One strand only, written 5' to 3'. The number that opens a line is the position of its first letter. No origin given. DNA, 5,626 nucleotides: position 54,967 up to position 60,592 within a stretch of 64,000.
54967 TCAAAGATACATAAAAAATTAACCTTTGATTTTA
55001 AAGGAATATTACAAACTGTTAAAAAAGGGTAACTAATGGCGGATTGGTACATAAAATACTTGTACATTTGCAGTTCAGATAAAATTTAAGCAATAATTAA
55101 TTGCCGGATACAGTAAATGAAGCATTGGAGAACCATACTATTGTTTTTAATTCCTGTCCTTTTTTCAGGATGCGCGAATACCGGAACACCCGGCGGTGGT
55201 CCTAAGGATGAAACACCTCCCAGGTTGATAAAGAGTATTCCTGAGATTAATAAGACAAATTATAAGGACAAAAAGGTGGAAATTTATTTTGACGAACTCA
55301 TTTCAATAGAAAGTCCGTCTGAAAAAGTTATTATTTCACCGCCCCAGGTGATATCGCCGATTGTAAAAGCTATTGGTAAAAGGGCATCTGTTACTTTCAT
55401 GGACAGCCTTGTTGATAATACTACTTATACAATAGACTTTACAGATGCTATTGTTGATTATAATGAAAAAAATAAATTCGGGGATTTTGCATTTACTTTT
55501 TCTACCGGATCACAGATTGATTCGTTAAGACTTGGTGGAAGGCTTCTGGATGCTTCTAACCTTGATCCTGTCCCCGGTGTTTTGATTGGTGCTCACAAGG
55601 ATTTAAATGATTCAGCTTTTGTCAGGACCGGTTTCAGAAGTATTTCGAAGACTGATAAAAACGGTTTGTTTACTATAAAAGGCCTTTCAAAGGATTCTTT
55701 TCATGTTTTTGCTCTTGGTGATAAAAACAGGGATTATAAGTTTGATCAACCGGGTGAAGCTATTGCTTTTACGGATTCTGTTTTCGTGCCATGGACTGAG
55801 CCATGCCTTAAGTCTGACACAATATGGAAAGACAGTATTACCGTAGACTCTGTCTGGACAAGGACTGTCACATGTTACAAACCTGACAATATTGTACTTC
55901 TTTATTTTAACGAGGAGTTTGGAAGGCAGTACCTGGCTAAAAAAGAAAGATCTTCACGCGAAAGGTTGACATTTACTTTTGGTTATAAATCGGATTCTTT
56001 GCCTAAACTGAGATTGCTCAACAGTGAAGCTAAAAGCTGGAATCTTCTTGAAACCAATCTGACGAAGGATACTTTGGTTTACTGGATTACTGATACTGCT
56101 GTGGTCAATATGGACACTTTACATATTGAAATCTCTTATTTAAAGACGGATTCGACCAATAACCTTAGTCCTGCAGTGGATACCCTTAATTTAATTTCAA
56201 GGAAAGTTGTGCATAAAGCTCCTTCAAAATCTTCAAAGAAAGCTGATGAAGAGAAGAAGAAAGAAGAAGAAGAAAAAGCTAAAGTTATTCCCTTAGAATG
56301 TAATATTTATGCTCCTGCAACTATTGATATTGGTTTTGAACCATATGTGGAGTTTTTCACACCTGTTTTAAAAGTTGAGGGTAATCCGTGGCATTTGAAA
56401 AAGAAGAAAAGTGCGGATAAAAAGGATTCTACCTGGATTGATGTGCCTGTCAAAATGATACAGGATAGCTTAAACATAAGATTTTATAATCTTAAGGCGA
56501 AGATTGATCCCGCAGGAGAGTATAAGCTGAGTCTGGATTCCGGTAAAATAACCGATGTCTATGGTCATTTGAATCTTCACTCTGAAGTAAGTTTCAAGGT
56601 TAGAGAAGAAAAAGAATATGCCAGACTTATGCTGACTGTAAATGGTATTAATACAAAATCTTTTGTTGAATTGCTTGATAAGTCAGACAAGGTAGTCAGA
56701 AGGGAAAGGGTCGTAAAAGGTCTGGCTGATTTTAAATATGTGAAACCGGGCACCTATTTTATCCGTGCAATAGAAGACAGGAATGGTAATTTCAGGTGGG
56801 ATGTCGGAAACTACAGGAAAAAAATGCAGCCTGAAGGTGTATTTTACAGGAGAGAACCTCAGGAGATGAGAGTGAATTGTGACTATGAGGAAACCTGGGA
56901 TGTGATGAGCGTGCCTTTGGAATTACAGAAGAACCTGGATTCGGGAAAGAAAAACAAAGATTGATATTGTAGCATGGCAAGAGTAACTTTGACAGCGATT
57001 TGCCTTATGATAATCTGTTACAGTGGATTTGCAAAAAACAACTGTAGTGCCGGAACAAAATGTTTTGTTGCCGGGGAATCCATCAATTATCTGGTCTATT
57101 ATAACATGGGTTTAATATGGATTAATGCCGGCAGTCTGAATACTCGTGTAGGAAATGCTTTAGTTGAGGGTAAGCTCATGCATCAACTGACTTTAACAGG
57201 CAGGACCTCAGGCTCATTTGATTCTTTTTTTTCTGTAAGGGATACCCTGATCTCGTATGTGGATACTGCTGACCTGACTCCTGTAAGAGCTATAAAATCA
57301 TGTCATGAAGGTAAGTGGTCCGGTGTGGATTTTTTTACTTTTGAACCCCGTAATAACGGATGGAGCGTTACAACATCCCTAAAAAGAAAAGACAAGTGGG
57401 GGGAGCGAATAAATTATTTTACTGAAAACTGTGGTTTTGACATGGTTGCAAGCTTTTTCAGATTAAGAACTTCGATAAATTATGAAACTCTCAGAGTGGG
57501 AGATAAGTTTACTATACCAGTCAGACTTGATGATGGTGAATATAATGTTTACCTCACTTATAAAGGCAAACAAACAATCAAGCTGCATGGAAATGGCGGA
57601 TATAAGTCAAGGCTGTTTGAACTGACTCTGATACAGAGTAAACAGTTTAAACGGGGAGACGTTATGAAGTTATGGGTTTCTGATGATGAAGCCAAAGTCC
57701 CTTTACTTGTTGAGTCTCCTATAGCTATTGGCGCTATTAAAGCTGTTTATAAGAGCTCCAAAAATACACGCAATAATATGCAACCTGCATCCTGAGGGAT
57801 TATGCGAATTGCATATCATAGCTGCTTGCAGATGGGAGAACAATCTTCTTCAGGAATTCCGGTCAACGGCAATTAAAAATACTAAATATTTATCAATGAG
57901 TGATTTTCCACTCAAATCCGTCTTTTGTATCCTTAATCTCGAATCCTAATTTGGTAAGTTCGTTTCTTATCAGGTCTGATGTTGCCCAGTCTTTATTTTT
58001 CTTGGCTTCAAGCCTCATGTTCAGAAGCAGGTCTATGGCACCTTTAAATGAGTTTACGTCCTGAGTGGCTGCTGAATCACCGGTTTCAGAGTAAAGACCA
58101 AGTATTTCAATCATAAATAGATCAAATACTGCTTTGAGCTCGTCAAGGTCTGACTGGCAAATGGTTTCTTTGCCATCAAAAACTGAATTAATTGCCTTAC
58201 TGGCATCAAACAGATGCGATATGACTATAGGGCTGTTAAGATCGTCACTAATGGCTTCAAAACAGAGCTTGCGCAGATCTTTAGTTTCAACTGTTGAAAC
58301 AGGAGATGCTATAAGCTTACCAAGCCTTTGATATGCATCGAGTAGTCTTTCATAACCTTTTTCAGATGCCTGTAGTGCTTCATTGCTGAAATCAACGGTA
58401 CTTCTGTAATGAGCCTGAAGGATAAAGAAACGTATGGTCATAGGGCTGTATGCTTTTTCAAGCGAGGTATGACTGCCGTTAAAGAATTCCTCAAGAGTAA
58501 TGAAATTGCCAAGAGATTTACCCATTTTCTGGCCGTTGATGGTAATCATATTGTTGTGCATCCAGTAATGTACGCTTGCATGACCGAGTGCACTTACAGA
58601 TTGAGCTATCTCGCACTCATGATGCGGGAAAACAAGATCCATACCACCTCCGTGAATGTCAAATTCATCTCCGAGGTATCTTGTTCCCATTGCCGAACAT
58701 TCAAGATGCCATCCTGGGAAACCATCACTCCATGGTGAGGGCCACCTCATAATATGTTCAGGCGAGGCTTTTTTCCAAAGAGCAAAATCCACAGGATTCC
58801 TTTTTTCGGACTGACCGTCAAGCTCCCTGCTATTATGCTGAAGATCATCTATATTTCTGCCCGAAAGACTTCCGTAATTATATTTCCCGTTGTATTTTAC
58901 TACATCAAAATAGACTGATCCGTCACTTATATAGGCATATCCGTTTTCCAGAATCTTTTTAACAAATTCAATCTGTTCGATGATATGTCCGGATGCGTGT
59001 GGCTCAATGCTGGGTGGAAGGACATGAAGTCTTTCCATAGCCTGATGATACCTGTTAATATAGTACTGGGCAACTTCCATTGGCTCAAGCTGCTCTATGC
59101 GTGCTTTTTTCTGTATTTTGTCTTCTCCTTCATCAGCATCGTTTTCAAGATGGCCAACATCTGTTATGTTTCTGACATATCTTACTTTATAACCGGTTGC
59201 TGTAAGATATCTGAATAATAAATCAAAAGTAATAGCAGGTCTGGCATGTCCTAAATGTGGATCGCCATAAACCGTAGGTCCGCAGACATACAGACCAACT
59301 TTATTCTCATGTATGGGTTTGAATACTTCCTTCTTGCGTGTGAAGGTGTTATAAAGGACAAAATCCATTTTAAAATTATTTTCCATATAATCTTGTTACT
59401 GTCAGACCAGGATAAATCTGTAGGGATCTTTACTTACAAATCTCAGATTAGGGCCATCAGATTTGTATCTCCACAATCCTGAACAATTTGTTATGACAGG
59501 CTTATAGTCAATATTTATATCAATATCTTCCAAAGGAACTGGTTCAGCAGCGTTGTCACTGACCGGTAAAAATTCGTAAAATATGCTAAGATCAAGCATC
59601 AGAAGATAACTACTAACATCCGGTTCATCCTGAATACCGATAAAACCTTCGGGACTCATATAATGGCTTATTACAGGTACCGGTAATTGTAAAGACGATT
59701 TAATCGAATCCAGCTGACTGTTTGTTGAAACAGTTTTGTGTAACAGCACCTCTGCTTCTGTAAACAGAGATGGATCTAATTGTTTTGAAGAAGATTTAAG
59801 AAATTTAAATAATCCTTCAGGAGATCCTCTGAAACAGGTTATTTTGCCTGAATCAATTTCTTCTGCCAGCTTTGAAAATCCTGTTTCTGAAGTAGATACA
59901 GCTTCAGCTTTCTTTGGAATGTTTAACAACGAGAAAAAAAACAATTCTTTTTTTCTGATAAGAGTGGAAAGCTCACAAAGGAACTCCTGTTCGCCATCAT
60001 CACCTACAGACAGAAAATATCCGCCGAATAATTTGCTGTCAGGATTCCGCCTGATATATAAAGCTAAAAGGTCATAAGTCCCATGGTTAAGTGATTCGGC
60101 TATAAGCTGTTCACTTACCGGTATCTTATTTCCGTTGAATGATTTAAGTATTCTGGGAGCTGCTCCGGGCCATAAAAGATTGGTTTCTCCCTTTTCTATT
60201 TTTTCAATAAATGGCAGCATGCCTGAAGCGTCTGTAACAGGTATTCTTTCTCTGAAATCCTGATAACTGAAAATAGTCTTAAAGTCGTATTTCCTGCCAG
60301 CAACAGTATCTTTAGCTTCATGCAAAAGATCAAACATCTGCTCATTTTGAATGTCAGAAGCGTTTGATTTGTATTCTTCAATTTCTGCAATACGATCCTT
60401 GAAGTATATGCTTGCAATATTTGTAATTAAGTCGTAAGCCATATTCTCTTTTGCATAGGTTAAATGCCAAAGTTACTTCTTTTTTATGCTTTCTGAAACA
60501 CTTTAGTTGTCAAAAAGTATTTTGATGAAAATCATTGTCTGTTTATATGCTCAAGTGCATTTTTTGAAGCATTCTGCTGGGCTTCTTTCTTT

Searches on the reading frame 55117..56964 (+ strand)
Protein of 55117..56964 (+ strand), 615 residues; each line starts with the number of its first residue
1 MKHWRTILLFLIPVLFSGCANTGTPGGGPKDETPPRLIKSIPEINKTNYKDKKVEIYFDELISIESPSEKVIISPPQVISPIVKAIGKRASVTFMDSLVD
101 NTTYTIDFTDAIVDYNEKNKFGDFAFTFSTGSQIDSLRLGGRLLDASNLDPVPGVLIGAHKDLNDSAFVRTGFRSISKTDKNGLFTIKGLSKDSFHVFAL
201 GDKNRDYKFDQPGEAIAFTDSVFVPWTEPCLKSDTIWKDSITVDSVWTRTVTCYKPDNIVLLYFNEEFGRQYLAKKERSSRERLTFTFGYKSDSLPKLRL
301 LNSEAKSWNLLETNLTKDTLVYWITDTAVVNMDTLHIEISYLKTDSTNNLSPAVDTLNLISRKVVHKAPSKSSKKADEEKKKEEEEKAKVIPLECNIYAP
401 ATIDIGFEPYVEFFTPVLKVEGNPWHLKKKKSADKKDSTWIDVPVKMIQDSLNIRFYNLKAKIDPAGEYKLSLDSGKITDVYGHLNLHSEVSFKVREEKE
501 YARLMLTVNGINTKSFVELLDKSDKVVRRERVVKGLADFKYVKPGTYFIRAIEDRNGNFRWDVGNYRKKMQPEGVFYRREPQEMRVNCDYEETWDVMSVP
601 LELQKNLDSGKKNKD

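Call 53: search_protein_families(library=pfam, proteins=[window:55117-56964:+], max_evalue=0.0001)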
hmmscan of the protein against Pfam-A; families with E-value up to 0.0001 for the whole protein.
window:55117-56964:+ (615 aa): 1 family
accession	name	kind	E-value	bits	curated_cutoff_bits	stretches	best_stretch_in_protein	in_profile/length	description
PF13205.12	Big_5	-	1.4e-17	64.8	23.6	1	31-130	1-105/105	Bacterial Ig-like domain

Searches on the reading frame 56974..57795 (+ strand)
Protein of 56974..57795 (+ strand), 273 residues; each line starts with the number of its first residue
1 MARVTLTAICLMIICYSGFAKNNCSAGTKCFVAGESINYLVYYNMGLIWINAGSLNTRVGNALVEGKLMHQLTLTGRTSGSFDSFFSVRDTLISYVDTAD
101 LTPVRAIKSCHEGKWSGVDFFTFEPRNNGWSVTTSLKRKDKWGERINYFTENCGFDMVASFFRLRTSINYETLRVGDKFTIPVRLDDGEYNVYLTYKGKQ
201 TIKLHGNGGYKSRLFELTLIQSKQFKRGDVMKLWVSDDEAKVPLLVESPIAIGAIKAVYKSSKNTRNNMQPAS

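Call 54: search_protein_families(library=pfam, proteins=[window:56974-57795:+], max_evalue=0.0001)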
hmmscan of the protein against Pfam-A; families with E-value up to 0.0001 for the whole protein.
window:56974-57795:+ (273 aa): 1 family
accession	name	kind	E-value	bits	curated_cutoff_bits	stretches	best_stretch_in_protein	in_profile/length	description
PF11306.15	DUF3108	-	6.8e-36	124.5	26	1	39-257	2-206/209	Protein of unknown function (DUF3108)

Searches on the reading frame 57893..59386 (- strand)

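Call 53: search_protein_families(library=pfam, proteins=[window:57893-59386:-], max_evalue=0.0001)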
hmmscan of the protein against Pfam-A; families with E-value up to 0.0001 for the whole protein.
window:57893-59386:- (497 aa): 6 families
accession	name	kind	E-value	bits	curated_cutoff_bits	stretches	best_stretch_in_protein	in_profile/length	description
PF01406.26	tRNA-synt_1e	-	1.1e-108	363.6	27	1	22-341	2-299/301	tRNA synthetases class I (C) catalytic domain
PF09334.17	tRNA-synt_1g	-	4.9e-09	35.9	20.1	0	39-162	10-124/391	tRNA synthetases class I (M)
PF00133.28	tRNA-synt_1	-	4.6e-07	29.4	22.7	0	22-72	12-67/414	tRNA synthetases class I (I, L, M and V)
PF09190.17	DALR_2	-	1.2e-06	29.4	22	1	377-431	4-55/57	DALR domain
PF23493.1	CysS_C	-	2.7e-06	27.8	23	1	448-493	5-50/51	Cysteinyl-tRNA ligase anticodon binding domain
PF01921.24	tRNA-synt_1f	-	1.5e-05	24.6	27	0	278-353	272-340/360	tRNA synthetases class I (K)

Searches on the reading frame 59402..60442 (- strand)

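Call 54: search_protein_families(library=pfam, proteins=[window:59402-60442:-], max_evalue=0.0001)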
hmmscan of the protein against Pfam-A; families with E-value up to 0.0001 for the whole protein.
window:59402-60442:- (346 aa): 2 families
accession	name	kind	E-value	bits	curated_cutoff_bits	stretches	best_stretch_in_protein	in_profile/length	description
PF03321.19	GH3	-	3.2e-19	69.7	23.6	1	18-116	2-105/304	GH3 family N-terminal domain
PF23571.1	GH3_M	-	2.7e-11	43.9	23.6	1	281-327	2-53/75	GH3 family central domain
